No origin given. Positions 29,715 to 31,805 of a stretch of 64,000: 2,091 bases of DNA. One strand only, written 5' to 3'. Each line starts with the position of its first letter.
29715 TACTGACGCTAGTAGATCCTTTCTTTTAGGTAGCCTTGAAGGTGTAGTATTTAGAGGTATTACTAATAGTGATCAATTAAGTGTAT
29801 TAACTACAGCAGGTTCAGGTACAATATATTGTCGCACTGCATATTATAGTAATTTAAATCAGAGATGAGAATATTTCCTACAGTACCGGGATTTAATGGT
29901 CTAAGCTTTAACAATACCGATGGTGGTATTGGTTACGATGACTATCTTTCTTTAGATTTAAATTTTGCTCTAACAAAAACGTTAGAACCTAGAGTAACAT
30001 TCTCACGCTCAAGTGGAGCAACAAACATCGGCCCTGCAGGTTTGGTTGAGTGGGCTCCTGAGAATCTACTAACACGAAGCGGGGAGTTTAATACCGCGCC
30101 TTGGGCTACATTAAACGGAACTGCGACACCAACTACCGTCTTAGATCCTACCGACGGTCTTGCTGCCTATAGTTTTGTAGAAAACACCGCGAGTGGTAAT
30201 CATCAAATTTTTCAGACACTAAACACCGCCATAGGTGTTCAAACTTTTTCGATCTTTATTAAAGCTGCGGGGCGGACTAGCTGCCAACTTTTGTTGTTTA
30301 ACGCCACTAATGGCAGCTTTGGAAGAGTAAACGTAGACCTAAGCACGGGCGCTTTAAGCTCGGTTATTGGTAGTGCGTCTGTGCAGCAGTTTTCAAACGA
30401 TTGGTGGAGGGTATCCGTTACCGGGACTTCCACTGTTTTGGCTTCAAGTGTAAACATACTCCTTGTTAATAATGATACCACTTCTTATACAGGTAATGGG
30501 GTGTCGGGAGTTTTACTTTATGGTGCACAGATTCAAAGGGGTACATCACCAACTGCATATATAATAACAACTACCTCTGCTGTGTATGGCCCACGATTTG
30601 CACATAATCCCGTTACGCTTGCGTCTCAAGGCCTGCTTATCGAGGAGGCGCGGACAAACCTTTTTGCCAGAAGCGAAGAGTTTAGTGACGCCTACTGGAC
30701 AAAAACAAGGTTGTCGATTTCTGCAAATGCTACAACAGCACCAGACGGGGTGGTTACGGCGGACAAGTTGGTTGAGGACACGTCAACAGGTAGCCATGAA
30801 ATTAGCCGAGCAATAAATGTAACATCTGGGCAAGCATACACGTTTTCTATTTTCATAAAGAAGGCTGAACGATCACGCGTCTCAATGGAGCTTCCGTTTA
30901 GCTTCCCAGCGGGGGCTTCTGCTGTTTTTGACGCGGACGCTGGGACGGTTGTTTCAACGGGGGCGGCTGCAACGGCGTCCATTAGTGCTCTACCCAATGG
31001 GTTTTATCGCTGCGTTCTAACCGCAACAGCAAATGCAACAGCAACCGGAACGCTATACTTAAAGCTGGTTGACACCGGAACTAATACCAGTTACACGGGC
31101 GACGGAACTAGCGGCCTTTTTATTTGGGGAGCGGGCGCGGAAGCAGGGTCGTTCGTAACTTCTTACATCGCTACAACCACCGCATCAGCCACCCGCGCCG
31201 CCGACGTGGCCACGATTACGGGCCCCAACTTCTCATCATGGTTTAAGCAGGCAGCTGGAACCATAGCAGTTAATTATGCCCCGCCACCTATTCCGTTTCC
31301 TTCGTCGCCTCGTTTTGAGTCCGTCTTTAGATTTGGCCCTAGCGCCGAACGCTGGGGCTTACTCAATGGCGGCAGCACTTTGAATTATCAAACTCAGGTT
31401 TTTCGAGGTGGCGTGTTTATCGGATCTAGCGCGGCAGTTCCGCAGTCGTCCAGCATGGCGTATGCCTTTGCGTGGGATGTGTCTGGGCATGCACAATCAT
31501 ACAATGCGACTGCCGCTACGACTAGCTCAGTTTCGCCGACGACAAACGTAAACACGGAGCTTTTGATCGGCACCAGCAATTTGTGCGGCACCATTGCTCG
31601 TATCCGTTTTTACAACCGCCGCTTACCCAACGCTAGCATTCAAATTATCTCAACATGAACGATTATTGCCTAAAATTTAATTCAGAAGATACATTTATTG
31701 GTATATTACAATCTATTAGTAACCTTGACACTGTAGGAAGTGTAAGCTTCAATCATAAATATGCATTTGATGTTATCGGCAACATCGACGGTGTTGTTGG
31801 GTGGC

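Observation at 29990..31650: Sharp GC-rich mosaic segment inside a fiber-like gene with two duplicated domains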

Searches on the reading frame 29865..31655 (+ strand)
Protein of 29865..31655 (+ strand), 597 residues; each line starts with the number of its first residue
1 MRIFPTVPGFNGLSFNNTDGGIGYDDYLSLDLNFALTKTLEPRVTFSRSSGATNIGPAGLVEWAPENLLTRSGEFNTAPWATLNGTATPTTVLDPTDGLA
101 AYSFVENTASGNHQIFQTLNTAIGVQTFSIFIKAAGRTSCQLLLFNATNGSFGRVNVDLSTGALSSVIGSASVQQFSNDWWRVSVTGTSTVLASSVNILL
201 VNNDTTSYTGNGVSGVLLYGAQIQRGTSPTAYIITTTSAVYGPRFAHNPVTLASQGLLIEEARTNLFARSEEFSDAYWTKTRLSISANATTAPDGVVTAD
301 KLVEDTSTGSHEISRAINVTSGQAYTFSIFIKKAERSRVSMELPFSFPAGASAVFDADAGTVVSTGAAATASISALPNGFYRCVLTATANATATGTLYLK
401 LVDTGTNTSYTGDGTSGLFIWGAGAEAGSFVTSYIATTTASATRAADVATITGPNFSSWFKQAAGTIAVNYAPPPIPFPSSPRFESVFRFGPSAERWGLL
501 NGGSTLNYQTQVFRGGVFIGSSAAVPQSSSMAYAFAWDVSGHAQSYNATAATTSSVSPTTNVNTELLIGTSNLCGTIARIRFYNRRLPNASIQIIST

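Call 4: search_protein_families(library=pfam, proteins=[window:29865-31655:+], max_evalue=0.1)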
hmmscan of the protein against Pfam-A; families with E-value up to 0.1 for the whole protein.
window:29865-31655:+ (597 aa): 0 families

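Call 5: search_protein_families(library=phrogs, proteins=[window:29865-31655:+], max_evalue=0.01)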
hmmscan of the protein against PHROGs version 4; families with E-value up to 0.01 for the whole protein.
window:29865-31655:+ (597 aa): 6 families
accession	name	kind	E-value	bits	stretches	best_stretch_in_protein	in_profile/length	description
phrog_5939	-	tail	1.6e-92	312.4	3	243-595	396-760/801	tail protein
phrog_34853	-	unknown function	5.3e-56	191.3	2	248-449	61-265/555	-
phrog_11600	-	unknown function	8.6e-26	92.1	2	260-452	103-295/343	-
phrog_4797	-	unknown function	8.3e-19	68.5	2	258-443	196-394/567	-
phrog_1419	-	tail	2e-11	43.8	1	254-452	430-641/793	tail protein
phrog_701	-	head and packaging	2.7e-10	37.6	1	262-437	5173-5383/6136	virion structural protein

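Call 6: search_dna_similar(query=window:29865-31655:+, collection=phages, mode=protein, max_rows=40)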
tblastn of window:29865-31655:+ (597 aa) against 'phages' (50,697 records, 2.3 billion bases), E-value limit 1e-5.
Records with a match: 58; places in all: 60; records where one place covers at least 80% of the query: 5.
Best place of each record, by identity: <60% 58.
By first word of the organism name: Escherichia 22; Synechococcus 8; Pseudomonas 5; Nonlabens 4; Rhizobium 4; Rhodobacter 3; Caudoviricetes 2; Azospirillum 2; Klebsiella 2; Kagunavirus 2; and 4 more.
By host as written in the record: Escherichia coli 14; - 9; Synechococcus sp. 5; Persicivirga sp. IMCC12024 4; Rhodobacter capsulatus SB1003 2; Azospirillum brasilense Cd 2; Rhizobium gallicum SO14B-4(6) 2; Escherichia sp. 2; and 17 more.
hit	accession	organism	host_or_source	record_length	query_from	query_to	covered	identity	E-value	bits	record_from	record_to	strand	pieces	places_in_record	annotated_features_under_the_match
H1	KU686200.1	Synechococcus phage S-CAM4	Synechococcus sp.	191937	29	596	94%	27.2%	3e-12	142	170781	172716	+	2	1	hypothetical protein (x2)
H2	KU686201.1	Synechococcus phage S-CAM4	Synechococcus sp.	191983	29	596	94%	27.2%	3e-12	142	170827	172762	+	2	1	hypothetical protein (x2)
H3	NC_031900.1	Synechococcus phage S-CAM4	Synechococcus sp.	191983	29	596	94%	27.2%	3e-12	142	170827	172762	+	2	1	tail protein (x2)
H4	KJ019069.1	Synechococcus phage ACG-2014j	-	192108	29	596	94%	27.2%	3e-12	142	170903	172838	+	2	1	hypothetical protein (x2)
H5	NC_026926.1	Synechococcus phage ACG-2014j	-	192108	29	596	94%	27.2%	3e-12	142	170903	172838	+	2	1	tail protein (x2)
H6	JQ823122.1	Nonlabens phage P12024S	Persicivirga sp. IMCC12024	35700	42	429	65%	36.5%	9e-21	193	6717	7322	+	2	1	hypothetical protein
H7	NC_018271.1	Nonlabens phage P12024S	Persicivirga sp. IMCC12024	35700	42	429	65%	36.5%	9e-21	193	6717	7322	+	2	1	hypothetical protein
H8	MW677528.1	Rhodobacter phage RcWaterboi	Rhodobacter capsulatus YW1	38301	46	429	64%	34.9%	2e-21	182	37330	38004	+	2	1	56: minor tail protein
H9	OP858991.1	Synechococcus phage Sc-Yong805-1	Synechococcus elongatus PCC 7942 = ...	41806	57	430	63%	35.7%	4e-17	163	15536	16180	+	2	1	hypothetical protein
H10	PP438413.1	Nostoc phage Nsp-JY21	Nostoc sp.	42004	57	430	63%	35.7%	4e-17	163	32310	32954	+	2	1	minor tail protein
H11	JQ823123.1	Nonlabens phage P12024L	Persicivirga sp. IMCC12024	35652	42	429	65%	34.4%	2e-20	193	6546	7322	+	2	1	hypothetical protein (x2)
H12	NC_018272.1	Nonlabens phage P12024L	Persicivirga sp. IMCC12024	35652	42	429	65%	34.4%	2e-20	193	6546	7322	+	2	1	hypothetical protein (x2)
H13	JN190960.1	Rhodobacter phage RcapMu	Rhodobacter capsulatus SB1003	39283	46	429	64%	34.4%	2e-22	185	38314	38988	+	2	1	putative tail fiber protein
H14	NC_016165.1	Rhodobacter phage RcapMu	Rhodobacter capsulatus SB1003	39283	46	429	64%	34.4%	2e-22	185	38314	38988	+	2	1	tail protein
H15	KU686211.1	Synechococcus phage S-WAM2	Synechococcus sp.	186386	29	469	74%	29.0%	3e-14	147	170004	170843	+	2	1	hypothetical protein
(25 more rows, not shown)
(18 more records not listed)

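Call 13: find_homologous_proteins(query=window:29865-31655:+, max_evalue=0.00001)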
Query window:29865-31655:+ (597 aa): 3917 proteins with E <= 0.00001 among 8000 candidates; the best 120 are listed.
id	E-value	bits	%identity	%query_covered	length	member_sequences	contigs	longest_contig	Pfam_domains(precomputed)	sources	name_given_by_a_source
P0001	0.0e+0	1292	100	100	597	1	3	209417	-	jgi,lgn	jgi:hypothetical protein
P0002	9.4e-183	627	46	95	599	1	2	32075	-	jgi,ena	jgi:hypothetical protein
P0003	2.2e-163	563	38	72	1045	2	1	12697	-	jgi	jgi:hypothetical protein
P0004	3.0e-158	546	37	93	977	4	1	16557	PF02018.24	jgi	jgi:hypothetical protein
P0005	9.3e-142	492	34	86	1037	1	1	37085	-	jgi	-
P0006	9.2e-141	488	34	95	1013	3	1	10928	-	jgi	-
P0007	3.0e-140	487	39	72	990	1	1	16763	-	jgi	jgi:hypothetical protein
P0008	3.6e-137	476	35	83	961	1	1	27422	-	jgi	jgi:hypothetical protein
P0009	1.7e-135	471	36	62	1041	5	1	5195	-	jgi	jgi:hypothetical protein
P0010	2.2e-134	467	34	92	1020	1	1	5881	-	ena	-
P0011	2.4e-133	464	36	86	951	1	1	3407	-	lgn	-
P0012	3.4e-130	453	34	95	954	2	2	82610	-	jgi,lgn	jgi:hypothetical protein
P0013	4.5e-129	450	35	95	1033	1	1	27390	-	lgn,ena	-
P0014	2.0e-128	448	33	89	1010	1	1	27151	-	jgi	jgi:hypothetical protein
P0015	4.5e-127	443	37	72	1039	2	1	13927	-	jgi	jgi:hypothetical protein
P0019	2.0e-126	441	61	59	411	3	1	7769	-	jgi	-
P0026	2.5e-121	424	43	64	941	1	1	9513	PF02018.24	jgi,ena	-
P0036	2.0e-117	411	58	56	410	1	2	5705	-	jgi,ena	jgi:hypothetical protein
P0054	4.6e-112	394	78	38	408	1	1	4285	-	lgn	-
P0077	2.7e-108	381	36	89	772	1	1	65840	PF13385.14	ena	-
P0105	1.3e-102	362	34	79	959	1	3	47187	PF02018.24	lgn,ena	-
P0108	3.2e-102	361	69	39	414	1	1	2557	-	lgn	-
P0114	1.2e-100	356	36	68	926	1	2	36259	PF02018.24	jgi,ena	jgi:hypothetical protein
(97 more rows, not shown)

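Call 14: find_encoding_contigs(protein=P0001, flank=10000, max_places=5)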
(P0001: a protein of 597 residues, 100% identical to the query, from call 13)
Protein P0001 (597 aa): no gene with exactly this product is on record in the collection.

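Call 15: find_encoding_contigs(protein=P0002, flank=10000, max_places=5)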
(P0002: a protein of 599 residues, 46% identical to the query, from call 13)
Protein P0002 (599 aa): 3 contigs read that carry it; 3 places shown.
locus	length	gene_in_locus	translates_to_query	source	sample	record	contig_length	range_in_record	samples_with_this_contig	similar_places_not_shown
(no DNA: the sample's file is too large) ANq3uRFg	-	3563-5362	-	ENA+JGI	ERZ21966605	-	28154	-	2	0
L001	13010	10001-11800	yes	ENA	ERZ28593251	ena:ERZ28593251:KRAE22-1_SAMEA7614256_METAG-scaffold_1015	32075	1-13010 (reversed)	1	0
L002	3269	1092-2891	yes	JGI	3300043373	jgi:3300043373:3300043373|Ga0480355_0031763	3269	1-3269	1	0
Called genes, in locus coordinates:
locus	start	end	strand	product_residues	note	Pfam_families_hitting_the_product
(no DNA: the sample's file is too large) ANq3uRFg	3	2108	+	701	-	?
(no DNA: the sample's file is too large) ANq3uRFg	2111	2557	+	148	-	-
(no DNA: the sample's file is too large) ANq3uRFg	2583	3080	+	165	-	-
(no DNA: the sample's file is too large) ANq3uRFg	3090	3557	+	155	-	-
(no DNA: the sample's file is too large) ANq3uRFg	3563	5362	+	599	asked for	-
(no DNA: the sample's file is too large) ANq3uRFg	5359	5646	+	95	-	-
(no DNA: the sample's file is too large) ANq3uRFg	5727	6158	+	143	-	-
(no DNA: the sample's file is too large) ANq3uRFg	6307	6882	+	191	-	-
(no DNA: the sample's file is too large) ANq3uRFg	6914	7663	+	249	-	PF26809:Phage_T4_gp13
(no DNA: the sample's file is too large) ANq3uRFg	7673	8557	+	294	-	PF11649:T4_neck-protein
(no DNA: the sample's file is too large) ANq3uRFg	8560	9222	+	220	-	PF16724:T4-gp15_tss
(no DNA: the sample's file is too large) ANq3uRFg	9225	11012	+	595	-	-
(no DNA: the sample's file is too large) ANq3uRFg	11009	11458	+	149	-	PF11053:DNA_Packaging (weak)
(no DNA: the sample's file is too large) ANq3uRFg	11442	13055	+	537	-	PF03237:Terminase_6N, PF17289:Terminase_6C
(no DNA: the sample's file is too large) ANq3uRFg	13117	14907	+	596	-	PF22671:Gp18_domIII_N, PF04984:Phage_sheath_1, PF17482:Phage_sheath_1C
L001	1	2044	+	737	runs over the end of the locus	PF21379:Gp6-like_1st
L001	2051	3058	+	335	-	PF23786:Baseplate_wedge (faint)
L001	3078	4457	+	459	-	PF09215:Phage-Gp8 (faint), PF25691:BW3TFN (faint)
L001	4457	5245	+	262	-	-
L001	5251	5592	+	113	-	-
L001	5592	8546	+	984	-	-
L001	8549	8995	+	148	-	-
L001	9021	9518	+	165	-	-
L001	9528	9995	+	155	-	-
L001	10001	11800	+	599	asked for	-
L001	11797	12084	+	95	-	-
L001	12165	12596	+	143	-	-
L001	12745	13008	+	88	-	?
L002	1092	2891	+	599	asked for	-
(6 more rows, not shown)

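Call 23: find_related_loci(query=window:29865-31655:+, collection=viral_contigs, flank=10000)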
Query window:29865-31655:+ (597 aa) in viral_contigs; peptide patterns used: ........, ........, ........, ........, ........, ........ (x = any residue, [..] = any of these).
30 stretches matched a pattern; 5 encode a relative of the query (tblastn E <= 1e-3); 5 distinct loci.
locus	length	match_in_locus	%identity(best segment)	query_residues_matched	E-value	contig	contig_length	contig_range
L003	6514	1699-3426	36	29-592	5e-68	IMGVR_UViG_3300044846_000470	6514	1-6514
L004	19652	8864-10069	33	44-467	9e-35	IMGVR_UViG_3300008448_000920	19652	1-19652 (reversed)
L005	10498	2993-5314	30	29-457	2e-30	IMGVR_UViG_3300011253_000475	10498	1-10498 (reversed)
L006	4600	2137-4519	29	41-597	2e-20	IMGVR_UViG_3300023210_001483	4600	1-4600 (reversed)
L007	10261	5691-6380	28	60-477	3e-9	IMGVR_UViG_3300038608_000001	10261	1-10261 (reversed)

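Call 29: find_encoding_contigs(protein=P0054, flank=10000, max_places=4)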
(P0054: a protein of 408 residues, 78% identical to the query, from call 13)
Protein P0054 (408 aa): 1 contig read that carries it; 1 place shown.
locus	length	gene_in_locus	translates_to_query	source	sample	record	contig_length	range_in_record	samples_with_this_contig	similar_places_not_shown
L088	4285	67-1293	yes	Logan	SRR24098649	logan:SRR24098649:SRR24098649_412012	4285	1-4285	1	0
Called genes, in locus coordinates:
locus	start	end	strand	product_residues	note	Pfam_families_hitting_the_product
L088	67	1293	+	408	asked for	-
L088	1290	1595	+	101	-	-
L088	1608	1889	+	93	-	-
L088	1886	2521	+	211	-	PF24163:HCP (weak)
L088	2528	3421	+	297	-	-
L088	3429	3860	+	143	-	-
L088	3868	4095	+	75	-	-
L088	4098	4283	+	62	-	?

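Call 30: find_encoding_contigs(protein=P0019, flank=10000, max_places=4)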
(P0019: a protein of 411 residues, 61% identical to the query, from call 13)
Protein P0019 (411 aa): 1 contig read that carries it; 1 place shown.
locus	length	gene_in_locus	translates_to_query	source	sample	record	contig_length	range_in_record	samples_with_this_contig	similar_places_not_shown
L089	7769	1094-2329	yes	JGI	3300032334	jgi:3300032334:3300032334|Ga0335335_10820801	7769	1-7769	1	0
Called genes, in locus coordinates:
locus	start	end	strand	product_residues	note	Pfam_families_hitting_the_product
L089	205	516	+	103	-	-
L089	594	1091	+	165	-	-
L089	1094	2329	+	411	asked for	-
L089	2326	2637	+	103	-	-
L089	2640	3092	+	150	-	-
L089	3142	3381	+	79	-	-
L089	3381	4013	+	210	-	-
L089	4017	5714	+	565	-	-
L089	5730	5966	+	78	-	-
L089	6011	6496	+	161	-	-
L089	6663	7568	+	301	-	-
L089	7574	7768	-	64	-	?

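Call 31: find_encoding_contigs(protein=P0036, flank=10000, max_places=4)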
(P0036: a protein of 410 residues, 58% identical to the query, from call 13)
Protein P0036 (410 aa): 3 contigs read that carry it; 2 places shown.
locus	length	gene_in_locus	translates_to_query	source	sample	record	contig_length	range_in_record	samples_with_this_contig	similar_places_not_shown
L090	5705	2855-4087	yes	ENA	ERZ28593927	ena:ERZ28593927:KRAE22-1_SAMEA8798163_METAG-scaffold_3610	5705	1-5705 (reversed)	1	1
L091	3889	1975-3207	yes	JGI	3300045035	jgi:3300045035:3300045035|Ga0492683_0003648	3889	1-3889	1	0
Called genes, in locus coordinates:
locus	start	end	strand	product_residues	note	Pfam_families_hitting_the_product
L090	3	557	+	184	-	?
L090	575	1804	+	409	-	PF05065:Phage_capsid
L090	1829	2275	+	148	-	-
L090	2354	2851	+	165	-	-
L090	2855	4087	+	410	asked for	-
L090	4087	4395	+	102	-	-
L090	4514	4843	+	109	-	-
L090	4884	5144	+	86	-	-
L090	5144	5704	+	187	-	?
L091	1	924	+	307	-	?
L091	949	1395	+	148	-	-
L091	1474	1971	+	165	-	-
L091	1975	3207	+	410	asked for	-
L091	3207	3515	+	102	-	-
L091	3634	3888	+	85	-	?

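Call 33: find_related_loci(query=window:29865-31655:+, collection=metagenome_contigs, flank=10000)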
Query window:29865-31655:+ (597 aa) in metagenome_contigs; peptide patterns used: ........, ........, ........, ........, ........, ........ (x = any residue, [..] = any of these).
408 stretches matched a pattern; 12 encode a relative of the query (tblastn E <= 1e-3); 12 distinct loci.
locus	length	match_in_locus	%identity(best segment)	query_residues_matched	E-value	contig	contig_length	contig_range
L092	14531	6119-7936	35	29-458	6e-39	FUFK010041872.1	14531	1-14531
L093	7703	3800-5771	38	27-474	3e-33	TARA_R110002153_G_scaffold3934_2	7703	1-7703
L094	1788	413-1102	39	42-450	6e-32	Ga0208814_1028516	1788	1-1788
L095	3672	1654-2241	37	42-453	1e-21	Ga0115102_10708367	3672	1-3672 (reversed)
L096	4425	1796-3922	34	12-458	5e-21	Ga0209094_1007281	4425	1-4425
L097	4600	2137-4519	29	41-597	2e-20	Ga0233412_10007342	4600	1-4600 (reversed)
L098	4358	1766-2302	37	258-449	7e-20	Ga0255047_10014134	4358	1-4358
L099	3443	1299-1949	35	41-470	4e-19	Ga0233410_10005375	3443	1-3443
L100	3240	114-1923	35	41-482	9e-19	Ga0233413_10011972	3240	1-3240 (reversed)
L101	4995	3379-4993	26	29-596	2e-18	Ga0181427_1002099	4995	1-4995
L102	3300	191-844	29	42-447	5e-15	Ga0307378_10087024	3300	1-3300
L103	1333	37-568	44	264-453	9e-16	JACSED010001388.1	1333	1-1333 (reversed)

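Call 38: search_solved_structures(query=A1, max_evalue=1)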
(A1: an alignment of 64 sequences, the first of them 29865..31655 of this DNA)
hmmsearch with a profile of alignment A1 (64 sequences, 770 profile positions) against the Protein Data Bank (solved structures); distinct sequences matched with E-value up to 1: 12.
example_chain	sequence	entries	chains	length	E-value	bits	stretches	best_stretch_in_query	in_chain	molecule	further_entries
6tb9_F3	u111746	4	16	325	4.8e-73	249.9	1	402-622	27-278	Head spike fiber Rcc01080 | Uncharacterized protein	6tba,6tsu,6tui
9b45_v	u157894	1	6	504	1.1e-27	99.8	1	429-614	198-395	gp46 Baseplate wedge 2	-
8env_K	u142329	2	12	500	2.2e-27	98.9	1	429-614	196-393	Structural protein gp45 | Triplex gp45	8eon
9occ_C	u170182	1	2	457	2.8e-22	82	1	429-622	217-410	Tail fiber protein gp17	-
6a6c_A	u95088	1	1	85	0.16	13.4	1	615-689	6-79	Beta-1,3-glucanase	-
3hf9_A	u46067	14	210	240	0.23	12.9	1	617-715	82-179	Proteasome (Alpha subunit) PrcA | Proteasome subunit alpha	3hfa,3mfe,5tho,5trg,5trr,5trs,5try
5lzp_0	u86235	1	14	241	0.23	12.8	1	617-715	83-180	Proteasome subunit alpha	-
9ce7_A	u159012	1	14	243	0.23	12.8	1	617-715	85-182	Proteasome subunit alpha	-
3h6f_A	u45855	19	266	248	0.24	12.8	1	617-715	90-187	Proteasome (Alpha subunit) PrcA | Proteasome subunit alpha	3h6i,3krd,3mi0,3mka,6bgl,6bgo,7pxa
2fhg_A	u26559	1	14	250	0.25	12.7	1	617-715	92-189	20S proteasome, alpha and beta subunits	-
2fhh_A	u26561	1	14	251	0.25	12.7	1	617-715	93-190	20S proteasome, alpha and beta subunits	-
1q5q_A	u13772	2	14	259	1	10.7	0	620-713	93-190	proteasome alpha-type subunit 1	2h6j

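Call 39: search_solved_structures(query=window:29865-31655:+, max_evalue=0.01, show_alignments=2)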
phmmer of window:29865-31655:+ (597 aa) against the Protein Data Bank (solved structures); distinct sequences matched with E-value up to 0.01: 4.
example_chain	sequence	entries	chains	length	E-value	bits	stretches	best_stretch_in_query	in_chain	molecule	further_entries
6tb9_F3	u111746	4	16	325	4.8e-40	140.9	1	237-467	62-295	Head spike fiber Rcc01080 | Uncharacterized protein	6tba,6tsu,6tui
9b45_v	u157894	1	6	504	7.3e-16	61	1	257-445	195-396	gp46 Baseplate wedge 2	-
8env_K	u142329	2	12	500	1.2e-15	60.3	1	257-444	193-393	Structural protein gp45 | Triplex gp45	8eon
9occ_C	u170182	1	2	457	4.1e-07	32.2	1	262-451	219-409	Tail fiber protein gp17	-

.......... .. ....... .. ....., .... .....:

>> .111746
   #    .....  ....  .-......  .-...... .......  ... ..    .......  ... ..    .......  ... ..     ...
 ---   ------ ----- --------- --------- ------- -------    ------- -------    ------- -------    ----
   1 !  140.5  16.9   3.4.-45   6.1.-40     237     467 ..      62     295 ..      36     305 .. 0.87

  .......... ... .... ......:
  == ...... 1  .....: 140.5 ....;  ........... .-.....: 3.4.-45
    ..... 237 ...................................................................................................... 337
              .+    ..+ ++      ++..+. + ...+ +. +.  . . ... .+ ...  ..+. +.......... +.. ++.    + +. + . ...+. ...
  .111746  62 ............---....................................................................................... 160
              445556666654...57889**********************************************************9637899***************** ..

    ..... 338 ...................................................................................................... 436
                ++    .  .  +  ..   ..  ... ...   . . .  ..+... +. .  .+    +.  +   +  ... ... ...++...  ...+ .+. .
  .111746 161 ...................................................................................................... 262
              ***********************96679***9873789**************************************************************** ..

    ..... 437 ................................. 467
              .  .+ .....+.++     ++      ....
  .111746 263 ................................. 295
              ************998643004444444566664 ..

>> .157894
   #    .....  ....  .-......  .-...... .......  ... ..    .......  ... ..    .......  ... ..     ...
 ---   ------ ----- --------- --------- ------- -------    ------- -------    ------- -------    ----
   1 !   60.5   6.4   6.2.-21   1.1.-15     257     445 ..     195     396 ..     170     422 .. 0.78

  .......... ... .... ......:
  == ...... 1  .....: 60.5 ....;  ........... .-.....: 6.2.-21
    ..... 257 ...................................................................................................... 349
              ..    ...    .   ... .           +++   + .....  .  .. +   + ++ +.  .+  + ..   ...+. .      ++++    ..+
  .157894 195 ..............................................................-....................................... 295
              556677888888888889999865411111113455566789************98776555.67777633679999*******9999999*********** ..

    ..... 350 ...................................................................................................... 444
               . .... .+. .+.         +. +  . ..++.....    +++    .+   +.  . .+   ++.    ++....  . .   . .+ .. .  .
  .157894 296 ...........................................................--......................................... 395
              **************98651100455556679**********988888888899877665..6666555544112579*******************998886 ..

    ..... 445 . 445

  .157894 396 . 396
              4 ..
